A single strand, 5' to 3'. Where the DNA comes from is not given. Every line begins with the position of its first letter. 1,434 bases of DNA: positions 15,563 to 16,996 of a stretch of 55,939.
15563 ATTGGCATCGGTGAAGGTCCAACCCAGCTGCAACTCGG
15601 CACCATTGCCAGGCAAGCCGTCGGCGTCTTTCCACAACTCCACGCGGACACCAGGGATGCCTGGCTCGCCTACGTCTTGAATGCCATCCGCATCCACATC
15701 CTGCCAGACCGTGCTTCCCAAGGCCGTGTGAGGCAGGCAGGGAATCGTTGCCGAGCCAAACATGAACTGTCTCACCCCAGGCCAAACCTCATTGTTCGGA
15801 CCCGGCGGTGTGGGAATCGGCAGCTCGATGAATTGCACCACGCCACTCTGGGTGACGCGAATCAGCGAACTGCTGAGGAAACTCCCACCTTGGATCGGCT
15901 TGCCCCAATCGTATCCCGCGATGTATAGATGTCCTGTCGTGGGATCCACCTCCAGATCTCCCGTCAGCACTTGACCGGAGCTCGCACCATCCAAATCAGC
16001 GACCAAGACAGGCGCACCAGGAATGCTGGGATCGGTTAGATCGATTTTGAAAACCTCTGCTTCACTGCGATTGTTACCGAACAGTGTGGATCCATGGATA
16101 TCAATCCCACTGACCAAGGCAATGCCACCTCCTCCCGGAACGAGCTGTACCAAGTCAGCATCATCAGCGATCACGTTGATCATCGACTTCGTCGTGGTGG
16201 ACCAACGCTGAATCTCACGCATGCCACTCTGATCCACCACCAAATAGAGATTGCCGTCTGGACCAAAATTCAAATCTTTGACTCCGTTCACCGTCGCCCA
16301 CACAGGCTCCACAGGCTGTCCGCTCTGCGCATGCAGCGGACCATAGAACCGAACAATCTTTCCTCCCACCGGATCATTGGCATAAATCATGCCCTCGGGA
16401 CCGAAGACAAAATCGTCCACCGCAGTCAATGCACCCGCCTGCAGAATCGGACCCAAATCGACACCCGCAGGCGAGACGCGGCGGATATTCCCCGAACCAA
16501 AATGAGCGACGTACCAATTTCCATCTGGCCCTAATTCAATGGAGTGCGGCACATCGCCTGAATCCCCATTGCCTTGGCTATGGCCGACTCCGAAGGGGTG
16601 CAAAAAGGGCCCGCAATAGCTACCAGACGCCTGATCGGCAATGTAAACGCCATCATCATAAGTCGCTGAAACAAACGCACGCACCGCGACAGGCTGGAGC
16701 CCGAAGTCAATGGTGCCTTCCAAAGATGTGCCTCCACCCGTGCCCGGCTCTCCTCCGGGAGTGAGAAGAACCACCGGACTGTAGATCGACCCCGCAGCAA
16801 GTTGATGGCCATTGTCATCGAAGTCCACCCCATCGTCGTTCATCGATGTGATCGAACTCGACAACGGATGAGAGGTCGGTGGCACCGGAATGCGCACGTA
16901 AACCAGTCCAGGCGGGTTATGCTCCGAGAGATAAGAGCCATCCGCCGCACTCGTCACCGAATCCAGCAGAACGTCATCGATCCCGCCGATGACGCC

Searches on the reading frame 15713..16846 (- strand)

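Call 46: search_protein_families(library=ncbifam, proteins=[window:15713-16846:-], max_evalue=0.01)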
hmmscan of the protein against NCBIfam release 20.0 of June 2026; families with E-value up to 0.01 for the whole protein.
seq(378 aa): 1 family
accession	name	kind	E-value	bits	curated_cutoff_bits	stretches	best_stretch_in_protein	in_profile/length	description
NF033206.1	ScyE_fam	subfamily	4.2e-08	33.1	80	1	96-203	204-318/333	ScyD/ScyE family protein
